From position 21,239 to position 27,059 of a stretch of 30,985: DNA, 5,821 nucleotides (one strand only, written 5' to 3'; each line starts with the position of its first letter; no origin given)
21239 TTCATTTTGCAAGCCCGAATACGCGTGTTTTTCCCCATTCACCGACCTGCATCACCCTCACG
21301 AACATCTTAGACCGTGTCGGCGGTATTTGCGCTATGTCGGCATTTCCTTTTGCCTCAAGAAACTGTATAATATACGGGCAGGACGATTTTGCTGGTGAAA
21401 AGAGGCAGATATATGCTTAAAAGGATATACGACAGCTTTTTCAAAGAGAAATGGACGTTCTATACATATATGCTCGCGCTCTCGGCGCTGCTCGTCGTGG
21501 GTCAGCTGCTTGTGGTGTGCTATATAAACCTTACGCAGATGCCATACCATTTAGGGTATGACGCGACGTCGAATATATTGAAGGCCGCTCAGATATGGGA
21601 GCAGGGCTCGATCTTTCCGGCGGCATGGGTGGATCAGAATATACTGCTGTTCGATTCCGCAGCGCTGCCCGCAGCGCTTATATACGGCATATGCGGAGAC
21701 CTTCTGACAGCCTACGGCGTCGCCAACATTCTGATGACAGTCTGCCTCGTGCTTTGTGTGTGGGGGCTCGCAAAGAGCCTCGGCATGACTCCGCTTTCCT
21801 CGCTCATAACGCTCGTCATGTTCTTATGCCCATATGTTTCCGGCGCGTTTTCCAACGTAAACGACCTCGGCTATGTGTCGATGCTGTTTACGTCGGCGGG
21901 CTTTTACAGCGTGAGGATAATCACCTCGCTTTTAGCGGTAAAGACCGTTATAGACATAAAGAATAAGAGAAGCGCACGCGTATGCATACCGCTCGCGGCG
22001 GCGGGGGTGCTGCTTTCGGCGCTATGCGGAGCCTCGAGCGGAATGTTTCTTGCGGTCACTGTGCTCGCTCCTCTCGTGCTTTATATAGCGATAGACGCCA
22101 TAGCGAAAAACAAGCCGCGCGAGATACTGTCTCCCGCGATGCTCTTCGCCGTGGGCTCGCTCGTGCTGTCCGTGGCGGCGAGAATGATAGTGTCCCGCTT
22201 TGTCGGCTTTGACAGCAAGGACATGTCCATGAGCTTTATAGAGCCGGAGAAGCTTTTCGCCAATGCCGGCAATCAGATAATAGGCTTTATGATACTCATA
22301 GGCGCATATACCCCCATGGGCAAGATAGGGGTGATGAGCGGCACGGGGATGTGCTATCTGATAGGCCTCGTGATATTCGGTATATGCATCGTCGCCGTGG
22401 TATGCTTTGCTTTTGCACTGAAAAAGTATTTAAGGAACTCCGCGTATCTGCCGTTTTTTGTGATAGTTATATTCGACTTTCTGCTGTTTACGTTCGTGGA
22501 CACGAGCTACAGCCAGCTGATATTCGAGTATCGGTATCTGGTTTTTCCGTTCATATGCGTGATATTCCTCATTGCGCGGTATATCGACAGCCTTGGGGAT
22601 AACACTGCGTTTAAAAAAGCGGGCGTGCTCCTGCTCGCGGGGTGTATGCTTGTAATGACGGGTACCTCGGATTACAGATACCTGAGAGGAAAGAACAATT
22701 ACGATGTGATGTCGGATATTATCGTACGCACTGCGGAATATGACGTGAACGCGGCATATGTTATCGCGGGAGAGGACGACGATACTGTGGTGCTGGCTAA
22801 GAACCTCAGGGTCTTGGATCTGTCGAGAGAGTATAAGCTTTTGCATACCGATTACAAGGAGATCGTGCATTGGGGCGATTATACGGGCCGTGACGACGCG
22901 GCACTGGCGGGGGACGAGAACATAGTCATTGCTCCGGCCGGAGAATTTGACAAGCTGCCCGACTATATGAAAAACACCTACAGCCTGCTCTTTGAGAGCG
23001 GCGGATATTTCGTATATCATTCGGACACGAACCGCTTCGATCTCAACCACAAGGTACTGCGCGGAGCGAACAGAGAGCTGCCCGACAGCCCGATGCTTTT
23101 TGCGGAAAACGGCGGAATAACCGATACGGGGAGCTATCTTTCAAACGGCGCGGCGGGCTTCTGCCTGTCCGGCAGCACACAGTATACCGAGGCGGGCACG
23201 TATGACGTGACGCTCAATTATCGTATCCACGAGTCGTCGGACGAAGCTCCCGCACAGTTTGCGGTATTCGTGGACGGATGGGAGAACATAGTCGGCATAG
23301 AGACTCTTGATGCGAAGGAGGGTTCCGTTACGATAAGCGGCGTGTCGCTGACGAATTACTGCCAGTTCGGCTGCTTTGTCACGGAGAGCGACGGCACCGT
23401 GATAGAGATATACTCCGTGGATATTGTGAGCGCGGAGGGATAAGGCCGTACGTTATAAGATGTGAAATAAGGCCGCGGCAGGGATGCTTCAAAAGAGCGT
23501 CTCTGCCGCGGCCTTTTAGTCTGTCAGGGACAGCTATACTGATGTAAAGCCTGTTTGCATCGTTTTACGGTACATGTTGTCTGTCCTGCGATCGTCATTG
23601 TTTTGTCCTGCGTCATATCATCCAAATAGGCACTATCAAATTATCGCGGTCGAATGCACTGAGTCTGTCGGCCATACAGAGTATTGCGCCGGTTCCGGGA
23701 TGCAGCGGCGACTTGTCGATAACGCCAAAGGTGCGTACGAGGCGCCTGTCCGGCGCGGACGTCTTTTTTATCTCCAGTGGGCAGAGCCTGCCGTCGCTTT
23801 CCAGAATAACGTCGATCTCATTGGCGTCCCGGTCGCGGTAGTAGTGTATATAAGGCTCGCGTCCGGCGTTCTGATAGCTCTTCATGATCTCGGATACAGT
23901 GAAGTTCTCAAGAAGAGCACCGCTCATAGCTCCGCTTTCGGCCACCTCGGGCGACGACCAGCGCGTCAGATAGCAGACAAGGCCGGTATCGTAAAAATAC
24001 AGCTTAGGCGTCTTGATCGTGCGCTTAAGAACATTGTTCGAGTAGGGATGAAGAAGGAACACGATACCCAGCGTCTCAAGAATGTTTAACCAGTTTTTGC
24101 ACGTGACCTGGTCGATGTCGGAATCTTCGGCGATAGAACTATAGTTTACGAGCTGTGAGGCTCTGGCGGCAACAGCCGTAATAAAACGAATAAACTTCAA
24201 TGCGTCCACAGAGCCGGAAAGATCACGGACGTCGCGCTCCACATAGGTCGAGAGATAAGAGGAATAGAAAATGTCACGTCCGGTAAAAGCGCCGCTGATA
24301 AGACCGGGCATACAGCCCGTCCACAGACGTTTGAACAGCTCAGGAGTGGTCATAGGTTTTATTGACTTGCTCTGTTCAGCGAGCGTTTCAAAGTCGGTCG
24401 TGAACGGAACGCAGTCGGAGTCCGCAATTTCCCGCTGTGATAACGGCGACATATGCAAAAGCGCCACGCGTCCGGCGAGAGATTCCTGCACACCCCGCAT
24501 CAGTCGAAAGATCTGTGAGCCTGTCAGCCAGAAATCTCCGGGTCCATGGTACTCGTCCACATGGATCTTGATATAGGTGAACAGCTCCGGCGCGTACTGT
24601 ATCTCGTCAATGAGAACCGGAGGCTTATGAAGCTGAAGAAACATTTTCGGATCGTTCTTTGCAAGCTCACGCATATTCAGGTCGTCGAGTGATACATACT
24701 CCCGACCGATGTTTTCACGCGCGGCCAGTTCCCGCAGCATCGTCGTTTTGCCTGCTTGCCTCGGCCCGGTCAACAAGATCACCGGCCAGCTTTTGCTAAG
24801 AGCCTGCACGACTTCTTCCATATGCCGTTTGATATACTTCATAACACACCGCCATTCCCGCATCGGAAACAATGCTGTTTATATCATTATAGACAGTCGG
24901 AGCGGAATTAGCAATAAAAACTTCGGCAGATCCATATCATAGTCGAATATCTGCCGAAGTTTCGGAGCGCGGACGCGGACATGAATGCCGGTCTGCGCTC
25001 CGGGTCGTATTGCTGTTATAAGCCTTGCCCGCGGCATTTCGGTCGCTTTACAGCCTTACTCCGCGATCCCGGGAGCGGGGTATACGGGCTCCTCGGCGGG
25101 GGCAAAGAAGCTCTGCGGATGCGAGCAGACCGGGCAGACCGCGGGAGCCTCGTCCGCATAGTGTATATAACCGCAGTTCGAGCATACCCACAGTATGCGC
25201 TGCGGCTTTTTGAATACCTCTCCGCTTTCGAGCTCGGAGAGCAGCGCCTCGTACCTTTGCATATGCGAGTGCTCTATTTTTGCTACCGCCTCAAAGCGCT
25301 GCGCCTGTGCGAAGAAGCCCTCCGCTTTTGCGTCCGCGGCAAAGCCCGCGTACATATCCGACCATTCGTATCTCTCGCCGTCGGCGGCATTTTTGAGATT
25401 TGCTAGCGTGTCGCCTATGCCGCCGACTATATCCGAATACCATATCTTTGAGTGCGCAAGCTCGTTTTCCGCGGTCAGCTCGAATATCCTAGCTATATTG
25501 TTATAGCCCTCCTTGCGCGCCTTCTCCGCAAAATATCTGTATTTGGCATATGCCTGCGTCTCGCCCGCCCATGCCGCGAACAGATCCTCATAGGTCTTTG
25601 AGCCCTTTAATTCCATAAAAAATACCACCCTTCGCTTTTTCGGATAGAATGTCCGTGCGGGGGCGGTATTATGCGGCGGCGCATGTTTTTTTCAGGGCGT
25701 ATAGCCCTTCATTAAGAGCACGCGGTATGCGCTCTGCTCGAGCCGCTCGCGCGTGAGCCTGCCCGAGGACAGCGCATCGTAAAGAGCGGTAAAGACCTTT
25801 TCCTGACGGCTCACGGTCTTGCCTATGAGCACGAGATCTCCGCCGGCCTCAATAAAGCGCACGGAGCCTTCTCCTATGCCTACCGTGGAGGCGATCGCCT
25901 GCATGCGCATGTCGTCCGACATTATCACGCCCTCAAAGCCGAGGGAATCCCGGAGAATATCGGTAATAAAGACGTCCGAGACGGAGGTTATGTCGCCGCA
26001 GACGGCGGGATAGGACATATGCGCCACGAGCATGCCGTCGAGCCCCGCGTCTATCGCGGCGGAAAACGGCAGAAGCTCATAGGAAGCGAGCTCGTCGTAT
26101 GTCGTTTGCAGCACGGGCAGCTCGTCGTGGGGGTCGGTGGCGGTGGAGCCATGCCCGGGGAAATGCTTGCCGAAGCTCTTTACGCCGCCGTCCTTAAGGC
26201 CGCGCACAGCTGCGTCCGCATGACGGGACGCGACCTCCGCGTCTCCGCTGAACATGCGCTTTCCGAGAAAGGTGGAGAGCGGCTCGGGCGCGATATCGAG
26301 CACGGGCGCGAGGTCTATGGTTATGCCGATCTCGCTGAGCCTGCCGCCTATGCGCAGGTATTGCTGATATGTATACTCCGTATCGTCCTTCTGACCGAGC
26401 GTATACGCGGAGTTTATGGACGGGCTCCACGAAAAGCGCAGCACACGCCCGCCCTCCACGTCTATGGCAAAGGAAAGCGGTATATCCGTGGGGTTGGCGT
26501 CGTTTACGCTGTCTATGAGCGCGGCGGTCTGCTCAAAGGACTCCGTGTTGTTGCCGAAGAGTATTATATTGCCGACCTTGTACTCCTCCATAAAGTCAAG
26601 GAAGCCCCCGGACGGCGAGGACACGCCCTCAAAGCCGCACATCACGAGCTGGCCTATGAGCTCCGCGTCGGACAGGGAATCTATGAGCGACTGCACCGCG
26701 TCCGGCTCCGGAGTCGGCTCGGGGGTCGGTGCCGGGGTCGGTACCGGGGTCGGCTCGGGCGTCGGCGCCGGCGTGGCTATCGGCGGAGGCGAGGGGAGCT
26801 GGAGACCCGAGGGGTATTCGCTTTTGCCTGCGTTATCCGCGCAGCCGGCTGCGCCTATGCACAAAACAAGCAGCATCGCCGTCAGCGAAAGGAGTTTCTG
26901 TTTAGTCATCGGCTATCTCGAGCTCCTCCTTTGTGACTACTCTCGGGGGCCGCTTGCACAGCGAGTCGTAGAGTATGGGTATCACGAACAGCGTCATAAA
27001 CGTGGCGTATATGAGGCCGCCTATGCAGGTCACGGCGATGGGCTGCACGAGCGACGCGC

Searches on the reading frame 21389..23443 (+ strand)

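Call 5: search_protein_families(library=pfam, proteins=[window:21389-23443:+], max_evalue=0.01)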
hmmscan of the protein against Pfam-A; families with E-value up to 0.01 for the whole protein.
window:21389-23443:+ (684 aa): 1 family
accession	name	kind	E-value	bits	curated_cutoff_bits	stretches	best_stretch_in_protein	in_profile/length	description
PF11992.13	TgpA_N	-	0.00042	19.9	30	1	111-273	20-186/333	TgpA N-terminal domain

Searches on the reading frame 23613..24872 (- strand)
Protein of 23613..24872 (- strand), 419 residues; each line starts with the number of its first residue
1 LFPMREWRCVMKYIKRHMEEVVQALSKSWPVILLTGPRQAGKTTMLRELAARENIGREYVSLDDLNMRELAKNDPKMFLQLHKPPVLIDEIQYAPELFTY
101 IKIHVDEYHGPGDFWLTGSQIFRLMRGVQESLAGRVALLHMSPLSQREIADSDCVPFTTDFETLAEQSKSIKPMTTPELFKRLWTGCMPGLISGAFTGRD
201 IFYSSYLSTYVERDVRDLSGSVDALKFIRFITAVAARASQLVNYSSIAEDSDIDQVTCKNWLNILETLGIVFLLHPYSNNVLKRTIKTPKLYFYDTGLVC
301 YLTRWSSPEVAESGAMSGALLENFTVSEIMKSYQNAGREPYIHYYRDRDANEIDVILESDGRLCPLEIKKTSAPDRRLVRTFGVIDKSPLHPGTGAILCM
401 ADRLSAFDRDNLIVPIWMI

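Call 5: search_protein_families(library=pfam, proteins=[window:23613-24872:-], max_evalue=0.01)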
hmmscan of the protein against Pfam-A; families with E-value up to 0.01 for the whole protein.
window:23613-24872:- (419 aa): 6 families
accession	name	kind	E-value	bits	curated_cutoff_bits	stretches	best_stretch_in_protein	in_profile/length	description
PF13635.12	DUF4143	-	6.4e-48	163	28.1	1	212-370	1-159/160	Domain of unknown function (DUF4143)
PF13173.12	AAA_14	-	3.1e-29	102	27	1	30-149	3-128/129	AAA domain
PF13238.12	AAA_18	-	0.0022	18.9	29.4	1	32-71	1-32/128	AAA domain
PF01637.24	ATPase_2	-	0.0024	18.2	33.2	1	24-69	14-61/225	ATPase domain predominantly from Archaea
PF13401.12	AAA_22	-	0.0044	17.8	27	0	31-59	7-38/130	AAA domain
PF13191.12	AAA_16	-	0.0054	17.7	32.6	0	26-52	21-47/167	AAA ATPase domain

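Call 6: search_protein_families(library=ncbifam, proteins=[window:23613-24872:-], max_evalue=0.01)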
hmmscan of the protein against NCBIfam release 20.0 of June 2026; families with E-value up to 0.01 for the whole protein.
window:23613-24872:- (419 aa): 1 family
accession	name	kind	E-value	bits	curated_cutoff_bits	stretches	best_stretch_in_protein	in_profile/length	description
TIGR02858.1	spore_III_AA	equivalog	0.009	15.3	281.3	0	15-56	97-140/272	stage III sporulation protein AA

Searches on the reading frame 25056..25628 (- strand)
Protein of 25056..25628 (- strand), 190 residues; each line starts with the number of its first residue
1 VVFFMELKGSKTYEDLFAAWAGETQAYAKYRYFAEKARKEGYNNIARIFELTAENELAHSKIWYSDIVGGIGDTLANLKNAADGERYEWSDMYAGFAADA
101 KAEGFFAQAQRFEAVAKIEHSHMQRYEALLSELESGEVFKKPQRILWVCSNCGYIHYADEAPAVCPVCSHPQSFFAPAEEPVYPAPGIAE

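Call 5: search_protein_families(library=pfam, proteins=[window:25056-25628:-], max_evalue=0.01)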
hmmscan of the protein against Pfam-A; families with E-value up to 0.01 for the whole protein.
window:25056-25628:- (190 aa): 5 families
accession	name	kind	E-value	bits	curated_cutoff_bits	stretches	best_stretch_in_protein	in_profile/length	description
PF02915.23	Rubrerythrin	-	6e-17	62.8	22.8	1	16-130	3-137/137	Rubrerythrin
PF21349.2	RUBY_RBDX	-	1.9e-14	53.2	26.5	1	147-175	1-29/30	Rubrerythrin, rubredoxin-like domain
PF23458.2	DUF7130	-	0.00016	21.9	35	1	131-173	39-81/89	Domain of unknown function (DUF7130)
PF14803.11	Zn_ribbon_Nudix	-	0.0046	17.3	25.6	0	148-157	24-33/34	Nudix N-terminal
PF08274.17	Zn_Ribbon_YjdM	-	0.0089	16.5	30.8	0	144-154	17-27/30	PhnA Zinc-Ribbon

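Call 6: search_protein_families(library=ncbifam, proteins=[window:25056-25628:-], max_evalue=0.01)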
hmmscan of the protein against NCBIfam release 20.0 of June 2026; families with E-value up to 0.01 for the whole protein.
window:25056-25628:- (190 aa): 4 families
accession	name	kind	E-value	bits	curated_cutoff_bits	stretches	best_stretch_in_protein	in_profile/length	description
NF045767.1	RuberyRbr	equivalog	8.6e-61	205.4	200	1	6-179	3-191/194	rubrerythrin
NF045783.1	Nigrythrn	equivalog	2.8e-25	89.6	340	2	76-175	106-199/202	nigerythrin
NF045720.1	rubredox_RCKP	subfamily_domain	0.00086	18.8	45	1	146-174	3-31/34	RCKP-type rubredoxin-like domain-containing protein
NF033497.1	rubre_like_arch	subfamily_domain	0.0065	16.2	32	0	149-169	3-23/34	rubrerythrin-like domain-containing protein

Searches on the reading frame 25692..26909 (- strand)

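Call 5: search_protein_families(library=pfam, proteins=[window:25692-26909:-], max_evalue=0.01)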
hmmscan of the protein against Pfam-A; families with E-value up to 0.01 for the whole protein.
window:25692-26909:- (405 aa): 1 family
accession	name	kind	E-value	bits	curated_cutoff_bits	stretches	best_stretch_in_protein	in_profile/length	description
PF00933.27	Glyco_hydro_3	-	3.9e-67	227.4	27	1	85-398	6-314/316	Glycosyl hydrolase family 3 N terminal domain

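Call 6: search_protein_families(library=ncbifam, proteins=[window:25692-26909:-], max_evalue=0.01)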
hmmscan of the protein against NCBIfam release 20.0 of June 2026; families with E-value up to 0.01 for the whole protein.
window:25692-26909:- (405 aa): 10 families
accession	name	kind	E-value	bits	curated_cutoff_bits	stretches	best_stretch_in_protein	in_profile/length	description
NF003740.0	PRK05337.1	equivalog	4e-55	187.3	207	1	106-386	21-305/340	beta-N-acetylhexosaminidase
NF052329.1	XyloArabinsidase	equivalog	3.2e-15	55.3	1050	1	180-401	126-341/750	beta-xylosidase/alpha-l-arabinosidase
NF011678.0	PRK15098.1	equivalog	3.8e-14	52.1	666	1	71-401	37-353/765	beta-glucosidase BglX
NF052331.1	Bet13-16Glucosase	equivalog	8.7e-08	30.7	1330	1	71-401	15-330/750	exo-beta-d-1,3/1,6-glucosidase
NF041579.1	betaxyl_Flavo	equivalog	1.6e-06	26.6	1350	1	279-401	205-330/716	beta-xylosidase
NF037973.1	metallo_SslE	exception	1.9e-06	25.6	3000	1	28-74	41-89/1519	lipoprotein metalloprotease SslE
NF041776.1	xylosidase_Xyl3A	equivalog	3.1e-05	22.1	1250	1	300-399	218-316/846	xylan 1,4-beta-xylosidase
NF041610.1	alph_arabinopyran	equivalog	0.00013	20.3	1300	1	200-333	96-223/738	exo-alpha-(1->6)-L-arabinopyranosidase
NF052330.1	BetGlucosiCelf0468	equivalog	0.0026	16.1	1300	1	195-400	87-276/817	beta-d-glucosidase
NF053526.1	Myco_lipo_LppK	equivalog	0.0071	16.3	125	0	1-86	1-75/167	lipoprotein LppK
